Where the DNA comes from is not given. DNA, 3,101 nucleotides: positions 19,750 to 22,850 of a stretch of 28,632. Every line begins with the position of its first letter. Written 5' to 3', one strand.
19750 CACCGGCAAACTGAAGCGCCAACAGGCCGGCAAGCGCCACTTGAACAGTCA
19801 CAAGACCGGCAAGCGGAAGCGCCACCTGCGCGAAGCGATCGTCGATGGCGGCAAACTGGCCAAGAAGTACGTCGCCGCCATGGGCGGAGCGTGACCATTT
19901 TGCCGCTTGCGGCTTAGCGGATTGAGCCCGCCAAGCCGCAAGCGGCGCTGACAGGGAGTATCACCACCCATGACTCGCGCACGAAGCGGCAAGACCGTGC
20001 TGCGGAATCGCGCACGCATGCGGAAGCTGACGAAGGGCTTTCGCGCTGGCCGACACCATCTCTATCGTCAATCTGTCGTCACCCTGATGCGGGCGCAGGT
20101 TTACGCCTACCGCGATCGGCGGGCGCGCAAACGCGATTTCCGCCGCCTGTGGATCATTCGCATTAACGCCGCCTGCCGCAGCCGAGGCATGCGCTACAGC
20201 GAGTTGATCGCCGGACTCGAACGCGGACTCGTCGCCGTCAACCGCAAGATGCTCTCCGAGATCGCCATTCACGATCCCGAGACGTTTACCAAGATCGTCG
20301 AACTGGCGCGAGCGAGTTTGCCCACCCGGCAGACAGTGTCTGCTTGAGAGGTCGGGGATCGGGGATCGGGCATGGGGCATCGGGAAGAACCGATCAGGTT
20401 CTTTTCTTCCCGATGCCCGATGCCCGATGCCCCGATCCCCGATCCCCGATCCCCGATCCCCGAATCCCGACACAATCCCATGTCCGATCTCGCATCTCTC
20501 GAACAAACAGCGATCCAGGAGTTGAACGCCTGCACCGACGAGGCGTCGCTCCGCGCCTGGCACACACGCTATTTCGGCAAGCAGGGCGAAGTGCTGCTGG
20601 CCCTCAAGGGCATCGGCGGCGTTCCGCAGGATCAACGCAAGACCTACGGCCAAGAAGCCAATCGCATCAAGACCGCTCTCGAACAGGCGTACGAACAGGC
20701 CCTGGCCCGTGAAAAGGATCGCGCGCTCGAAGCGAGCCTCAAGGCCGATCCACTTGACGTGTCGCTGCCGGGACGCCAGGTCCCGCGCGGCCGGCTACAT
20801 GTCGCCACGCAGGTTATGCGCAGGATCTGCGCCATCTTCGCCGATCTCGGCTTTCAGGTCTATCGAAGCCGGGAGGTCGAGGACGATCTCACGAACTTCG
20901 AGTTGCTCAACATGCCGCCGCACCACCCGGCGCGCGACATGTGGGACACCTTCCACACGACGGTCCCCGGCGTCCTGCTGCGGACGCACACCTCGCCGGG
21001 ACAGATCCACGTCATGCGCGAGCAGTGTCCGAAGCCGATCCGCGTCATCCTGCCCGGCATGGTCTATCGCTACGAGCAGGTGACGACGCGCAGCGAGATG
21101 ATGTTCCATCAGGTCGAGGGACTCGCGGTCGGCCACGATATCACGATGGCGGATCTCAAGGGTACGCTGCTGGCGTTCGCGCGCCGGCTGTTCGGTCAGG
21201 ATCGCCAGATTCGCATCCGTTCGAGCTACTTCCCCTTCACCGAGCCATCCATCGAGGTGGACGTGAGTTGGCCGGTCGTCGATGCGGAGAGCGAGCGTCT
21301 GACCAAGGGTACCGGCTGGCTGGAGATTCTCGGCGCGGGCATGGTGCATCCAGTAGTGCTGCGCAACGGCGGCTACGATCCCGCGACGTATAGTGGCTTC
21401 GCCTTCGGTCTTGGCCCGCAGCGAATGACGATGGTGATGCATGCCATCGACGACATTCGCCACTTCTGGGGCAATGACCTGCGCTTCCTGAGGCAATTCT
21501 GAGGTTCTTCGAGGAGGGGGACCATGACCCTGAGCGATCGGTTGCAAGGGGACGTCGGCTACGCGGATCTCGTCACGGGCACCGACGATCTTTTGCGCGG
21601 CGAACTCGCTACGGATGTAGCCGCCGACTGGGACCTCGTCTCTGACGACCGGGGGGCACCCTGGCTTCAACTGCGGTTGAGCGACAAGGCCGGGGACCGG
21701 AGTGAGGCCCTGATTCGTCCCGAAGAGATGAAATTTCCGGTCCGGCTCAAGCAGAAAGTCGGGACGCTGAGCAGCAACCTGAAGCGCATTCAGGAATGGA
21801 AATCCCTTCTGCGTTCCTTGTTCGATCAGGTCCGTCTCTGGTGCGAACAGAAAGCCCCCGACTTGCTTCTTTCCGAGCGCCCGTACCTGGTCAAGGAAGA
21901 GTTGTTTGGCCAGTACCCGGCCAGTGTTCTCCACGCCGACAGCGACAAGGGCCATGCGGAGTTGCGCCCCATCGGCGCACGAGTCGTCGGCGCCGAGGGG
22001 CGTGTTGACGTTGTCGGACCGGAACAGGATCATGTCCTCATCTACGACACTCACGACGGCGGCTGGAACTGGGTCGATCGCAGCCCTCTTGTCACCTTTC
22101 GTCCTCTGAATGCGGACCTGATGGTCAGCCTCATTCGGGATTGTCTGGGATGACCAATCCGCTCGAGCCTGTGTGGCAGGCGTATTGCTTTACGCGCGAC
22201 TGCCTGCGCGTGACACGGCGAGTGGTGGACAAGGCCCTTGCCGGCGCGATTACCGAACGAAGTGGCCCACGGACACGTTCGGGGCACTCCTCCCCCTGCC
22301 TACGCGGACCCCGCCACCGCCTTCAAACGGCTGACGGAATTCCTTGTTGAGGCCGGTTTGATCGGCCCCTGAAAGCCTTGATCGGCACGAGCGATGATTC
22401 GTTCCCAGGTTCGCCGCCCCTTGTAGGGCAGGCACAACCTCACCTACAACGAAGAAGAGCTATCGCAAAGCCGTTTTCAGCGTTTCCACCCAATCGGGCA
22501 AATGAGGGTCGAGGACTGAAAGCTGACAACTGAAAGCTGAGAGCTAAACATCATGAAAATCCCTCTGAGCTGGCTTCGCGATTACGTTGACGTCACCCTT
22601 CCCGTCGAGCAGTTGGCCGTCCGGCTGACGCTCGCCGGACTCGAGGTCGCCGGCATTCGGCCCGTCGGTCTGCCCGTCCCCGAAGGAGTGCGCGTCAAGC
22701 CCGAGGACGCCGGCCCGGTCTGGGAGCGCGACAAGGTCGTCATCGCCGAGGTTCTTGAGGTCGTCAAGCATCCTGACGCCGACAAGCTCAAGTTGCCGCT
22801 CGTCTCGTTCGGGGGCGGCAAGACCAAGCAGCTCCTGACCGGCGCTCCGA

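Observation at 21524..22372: Hidden HEPN-toxin/partner module splitting pheS from pheT, with the toxin inactivated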

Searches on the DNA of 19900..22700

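Call 107: search_rna_families(source=window, start=19900, end=22700, threshold=evalue, max_evalue=1)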
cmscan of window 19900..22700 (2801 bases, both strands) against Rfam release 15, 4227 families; matches with E-value up to 1: 11.
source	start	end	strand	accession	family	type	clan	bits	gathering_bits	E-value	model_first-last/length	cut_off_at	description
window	20352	20442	-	RF03964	mir-H1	Gene; miRNA;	-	41.9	97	6.8e-05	1-85/85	no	mir-H1 microRNA precursor family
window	20352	20442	+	RF03964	mir-H1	Gene; miRNA;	-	41.3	97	9.2e-05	1-85/85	no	mir-H1 microRNA precursor family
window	20354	20447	+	RF04185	MIR2118_2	Gene; miRNA;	-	38.5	120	2.1e-05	1-106/106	no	MIR2118_2 microRNA precursor family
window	20343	20450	-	RF01911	MIR2118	Gene; miRNA;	-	35.5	85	0.00016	1-170/170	no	MIR2118 microRNA precursor family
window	20342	20453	+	RF01911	MIR2118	Gene; miRNA;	-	33.9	85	0.0004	1-170/170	no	MIR2118 microRNA precursor family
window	20348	20447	-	RF00771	mir-185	Gene; miRNA;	-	31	60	0.0035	1-79/79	no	mir-185 microRNA precursor family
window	20364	20429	+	RF00988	mir-657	Gene; miRNA;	-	27.9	69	0.013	1-86/86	no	mir-657 microRNA precursor family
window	20356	20438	+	RF03873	mir-3192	Gene; miRNA;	-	24.7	80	0.073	1-77/77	no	mir-3192 microRNA precursor family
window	20340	20459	-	RF04233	mir-680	Gene; miRNA;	-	23.3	104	0.3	1-101/101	no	mir-680 microRNA precursor family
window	20346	20462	-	RF03486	mir-3940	Gene; miRNA;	-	22.5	84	0.62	1-92/92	no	mir-3940 microRNA precursor family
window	20344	20456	-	RF03899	mir-5912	Gene; miRNA;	-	20.2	88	0.35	1-88/88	no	mir-5912 microRNA precursor family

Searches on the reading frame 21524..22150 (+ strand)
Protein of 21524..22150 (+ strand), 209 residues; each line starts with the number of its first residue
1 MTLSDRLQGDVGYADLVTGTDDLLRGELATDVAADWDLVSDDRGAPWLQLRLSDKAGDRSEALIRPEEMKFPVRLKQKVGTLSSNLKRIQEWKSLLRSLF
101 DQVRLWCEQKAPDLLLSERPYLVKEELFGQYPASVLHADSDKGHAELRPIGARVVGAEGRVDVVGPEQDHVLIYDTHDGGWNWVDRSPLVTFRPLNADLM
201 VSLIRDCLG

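Call 3: search_protein_families(library=pfam, proteins=[window:21524-22150:+], max_evalue=1)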
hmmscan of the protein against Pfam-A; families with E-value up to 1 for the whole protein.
window:21524-22150:+ (209 aa): 0 families

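Call 4: search_protein_families(library=padloc, proteins=[window:21524-22150:+], max_evalue=1)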
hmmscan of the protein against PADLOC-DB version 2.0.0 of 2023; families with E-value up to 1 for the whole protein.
window:21524-22150:+ (209 aa): 0 families

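Call 5: search_protein_families(library=ncbifam, proteins=[window:21524-22150:+], max_evalue=1)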
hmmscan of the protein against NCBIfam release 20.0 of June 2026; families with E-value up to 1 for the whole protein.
window:21524-22150:+ (209 aa): 0 families

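Call 11: find_homologous_proteins(query=window:21524-22150:+, max_evalue=0.01)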
Query window:21524-22150:+ (209 aa): 2 proteins with E <= 0.01 among 580 candidates.
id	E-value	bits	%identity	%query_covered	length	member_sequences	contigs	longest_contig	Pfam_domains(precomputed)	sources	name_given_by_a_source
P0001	6.3e-136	469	100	100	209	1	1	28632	-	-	-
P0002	4.0e-103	361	80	100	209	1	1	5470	-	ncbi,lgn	-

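Call 63: find_related_loci(query=window:21524-22150:+, collection=metagenome_contigs, flank=2500)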
Query window:21524-22150:+ (209 aa) in metagenome_contigs; peptide patterns used: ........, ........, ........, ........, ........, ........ (x = any residue, [..] = any of these).
103 stretches matched a pattern, but none encodes a relative of the query by tblastn (E <= 1e-3).

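Call 84: search_protein_representatives(protein=window:21524-22150:+)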
Query: 209 residues. Proteins with E-value up to 0.001 (for the whole library): 311; up to 1e-10: 37; up to 1e-30: 3. The best 150 are listed.
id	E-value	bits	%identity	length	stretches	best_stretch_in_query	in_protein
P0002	1.3e-103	361.4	80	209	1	1-209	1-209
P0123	9.6e-41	155.9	42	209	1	1-208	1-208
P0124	4.5e-33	130.9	36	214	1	2-208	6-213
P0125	4.7e-29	117.7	35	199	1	22-209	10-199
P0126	2.9e-27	111.9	33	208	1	1-208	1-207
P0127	2.9e-26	108.6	36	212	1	26-208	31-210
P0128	7.0e-26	107.3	38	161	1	5-165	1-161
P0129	3.7e-24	101.7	31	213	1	5-208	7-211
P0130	1.7e-23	99.6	36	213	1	2-208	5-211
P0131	7.8e-22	94.1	34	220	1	2-209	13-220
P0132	2.8e-21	92.3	33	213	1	6-208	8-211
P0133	4.1e-21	91.8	30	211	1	16-208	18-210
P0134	7.4e-21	90.9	32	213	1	32-208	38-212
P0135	1.9e-20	89.6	33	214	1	2-204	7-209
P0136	3.2e-20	88.8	31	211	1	3-203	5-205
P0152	7.1e-13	64.9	31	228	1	19-204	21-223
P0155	1.3e-12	64.0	33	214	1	96-208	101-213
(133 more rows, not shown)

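Call 85: find_encoding_contigs(protein=P0123, flank=3000, max_places=3)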
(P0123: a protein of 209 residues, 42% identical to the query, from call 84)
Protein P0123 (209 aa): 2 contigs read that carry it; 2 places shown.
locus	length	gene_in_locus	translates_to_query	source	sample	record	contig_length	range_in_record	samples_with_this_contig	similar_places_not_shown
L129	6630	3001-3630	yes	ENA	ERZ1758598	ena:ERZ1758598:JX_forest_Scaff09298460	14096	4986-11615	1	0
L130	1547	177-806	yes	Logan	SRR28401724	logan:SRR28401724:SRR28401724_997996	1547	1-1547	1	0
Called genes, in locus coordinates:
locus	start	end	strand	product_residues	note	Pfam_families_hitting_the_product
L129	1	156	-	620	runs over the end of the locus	PF02225:PA (weak), PF04389:Peptidase_M28, PF00595:PDZ, PF13180:PDZ_2, PF17820:PDZ_6 (weak)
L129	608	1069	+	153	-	PF05198:IF3_N, PF00707:IF3_C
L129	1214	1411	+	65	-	PF01632:Ribosomal_L35p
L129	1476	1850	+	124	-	PF00453:Ribosomal_L20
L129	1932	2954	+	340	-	PF02912:Phe_tRNA-synt_N, PF01409:tRNA-synt_2d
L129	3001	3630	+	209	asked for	-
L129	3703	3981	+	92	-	-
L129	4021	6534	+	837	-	PF01588:tRNA_bind, PF03483:B3_4, PF03484:B5, PF17759:tRNA_synthFbeta, PF03147:FDX-ACB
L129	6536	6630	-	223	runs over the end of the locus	-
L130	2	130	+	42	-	?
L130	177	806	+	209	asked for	-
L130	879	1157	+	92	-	-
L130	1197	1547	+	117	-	?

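Call 86: find_encoding_contigs(protein=P0124, flank=3000, max_places=3)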
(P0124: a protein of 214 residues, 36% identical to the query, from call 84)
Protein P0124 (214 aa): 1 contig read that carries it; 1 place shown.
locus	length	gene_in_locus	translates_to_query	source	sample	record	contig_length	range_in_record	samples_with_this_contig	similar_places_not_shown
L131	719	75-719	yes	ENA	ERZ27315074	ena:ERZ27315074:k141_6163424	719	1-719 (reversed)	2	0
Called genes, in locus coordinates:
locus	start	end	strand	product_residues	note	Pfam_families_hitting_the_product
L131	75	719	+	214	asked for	?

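Call 87: find_encoding_contigs(protein=P0126, flank=3000, max_places=3)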
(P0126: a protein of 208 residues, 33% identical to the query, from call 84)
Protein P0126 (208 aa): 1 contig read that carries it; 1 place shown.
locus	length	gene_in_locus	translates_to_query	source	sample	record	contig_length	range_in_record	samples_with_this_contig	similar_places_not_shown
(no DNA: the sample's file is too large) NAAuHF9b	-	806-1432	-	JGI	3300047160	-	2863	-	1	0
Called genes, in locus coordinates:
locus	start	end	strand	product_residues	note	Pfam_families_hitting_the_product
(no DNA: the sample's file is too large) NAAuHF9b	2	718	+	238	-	PF01409:tRNA-synt_2d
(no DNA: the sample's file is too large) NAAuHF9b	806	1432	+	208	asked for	-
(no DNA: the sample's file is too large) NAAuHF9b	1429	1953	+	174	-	-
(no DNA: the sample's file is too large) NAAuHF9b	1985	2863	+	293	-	?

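Call 96: find_encoding_contigs(protein=P0131, flank=3000, max_places=2)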
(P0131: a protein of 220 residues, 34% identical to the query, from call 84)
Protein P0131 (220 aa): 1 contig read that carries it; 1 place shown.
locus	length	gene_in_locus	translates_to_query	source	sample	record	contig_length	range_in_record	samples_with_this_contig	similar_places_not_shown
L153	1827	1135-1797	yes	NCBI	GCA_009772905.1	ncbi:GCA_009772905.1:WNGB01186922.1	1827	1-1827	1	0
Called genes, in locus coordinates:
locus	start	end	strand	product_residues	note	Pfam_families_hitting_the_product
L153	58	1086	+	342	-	PF02912:Phe_tRNA-synt_N, PF01409:tRNA-synt_2d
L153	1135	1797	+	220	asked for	-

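Call 97: find_encoding_contigs(protein=P0125, flank=3000, max_places=2)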
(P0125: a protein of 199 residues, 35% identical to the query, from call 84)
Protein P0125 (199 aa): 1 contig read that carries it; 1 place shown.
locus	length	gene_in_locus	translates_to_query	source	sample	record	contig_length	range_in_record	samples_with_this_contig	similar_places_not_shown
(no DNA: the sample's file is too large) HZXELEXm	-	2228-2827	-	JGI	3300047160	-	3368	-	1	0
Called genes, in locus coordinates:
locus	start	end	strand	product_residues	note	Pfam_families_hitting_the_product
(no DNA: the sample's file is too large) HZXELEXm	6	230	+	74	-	PF00707:IF3_C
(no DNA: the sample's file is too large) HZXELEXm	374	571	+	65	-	PF01632:Ribosomal_L35p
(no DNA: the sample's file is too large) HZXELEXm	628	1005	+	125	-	PF00453:Ribosomal_L20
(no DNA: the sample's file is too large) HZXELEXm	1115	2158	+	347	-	PF02912:Phe_tRNA-synt_N, PF01409:tRNA-synt_2d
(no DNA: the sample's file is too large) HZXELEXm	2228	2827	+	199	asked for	-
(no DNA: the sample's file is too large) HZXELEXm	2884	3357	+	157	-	-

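Call 98: find_encoding_contigs(protein=P0155, flank=3000, max_places=2)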
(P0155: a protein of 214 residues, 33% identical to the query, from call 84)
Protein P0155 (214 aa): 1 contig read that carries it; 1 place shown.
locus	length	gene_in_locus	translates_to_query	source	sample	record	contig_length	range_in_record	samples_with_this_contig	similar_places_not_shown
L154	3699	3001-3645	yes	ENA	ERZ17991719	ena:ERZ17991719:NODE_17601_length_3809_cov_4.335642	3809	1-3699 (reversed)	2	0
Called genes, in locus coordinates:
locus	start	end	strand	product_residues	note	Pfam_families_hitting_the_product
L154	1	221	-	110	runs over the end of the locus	?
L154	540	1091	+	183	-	PF05198:IF3_N, PF00707:IF3_C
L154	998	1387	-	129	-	-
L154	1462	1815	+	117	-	PF00453:Ribosomal_L20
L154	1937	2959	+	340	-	PF02912:Phe_tRNA-synt_N, PF01409:tRNA-synt_2d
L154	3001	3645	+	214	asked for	-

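Call 111: search_protein_families(library=pfam, alignment_id=A10, max_evalue=0.1)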
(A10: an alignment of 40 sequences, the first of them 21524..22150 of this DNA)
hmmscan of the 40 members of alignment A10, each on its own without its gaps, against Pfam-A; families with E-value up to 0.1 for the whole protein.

A. member 1, window:21524-22150:+ (209 aa): 0 families

B. families by the number of members that match (of 40 scanned): 10 families
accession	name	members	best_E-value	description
PF20698.3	PIN-TPR-GreABC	1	0.02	PIN domain associated with the TPR-GreAB-C-PIN system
PF04811.21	Sec23_trunk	1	0.03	Sec23/Sec24 trunk domain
PF21733.3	Death_3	1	0.034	Death domain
PF06008.19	Laminin_I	1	0.044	Laminin Domain I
PF21810.3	DUF6880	1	0.05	Family of unknown function (DUF6880)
PF17164.10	DUF5122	1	0.058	Domain of unknown function (DUF5122) beta-propeller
PF16574.10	CEP209_CC5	1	0.067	Coiled-coil region of centrosome protein CE290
PF14071.11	YlbD_coat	1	0.079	Putative coat protein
PF23353.1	BBS2_hp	1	0.083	BBS2 hairpin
PF20091.5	Abhydrolase_10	1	0.1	Alpha/beta hydrolase domain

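Call 115: find_encoding_contigs(protein=P0152, flank=3000, max_places=2)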
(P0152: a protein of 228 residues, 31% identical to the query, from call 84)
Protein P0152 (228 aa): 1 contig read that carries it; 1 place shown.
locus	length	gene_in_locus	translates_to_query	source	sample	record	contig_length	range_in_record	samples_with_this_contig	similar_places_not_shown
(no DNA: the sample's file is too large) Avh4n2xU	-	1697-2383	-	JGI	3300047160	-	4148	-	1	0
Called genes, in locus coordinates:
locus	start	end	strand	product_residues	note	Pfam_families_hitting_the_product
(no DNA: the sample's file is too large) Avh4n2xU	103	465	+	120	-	PF00453:Ribosomal_L20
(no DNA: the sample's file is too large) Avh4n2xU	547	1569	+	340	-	PF02912:Phe_tRNA-synt_N, PF01409:tRNA-synt_2d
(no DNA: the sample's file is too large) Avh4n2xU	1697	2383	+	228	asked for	-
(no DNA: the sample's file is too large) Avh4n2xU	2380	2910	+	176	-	-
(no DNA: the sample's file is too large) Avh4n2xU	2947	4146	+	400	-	?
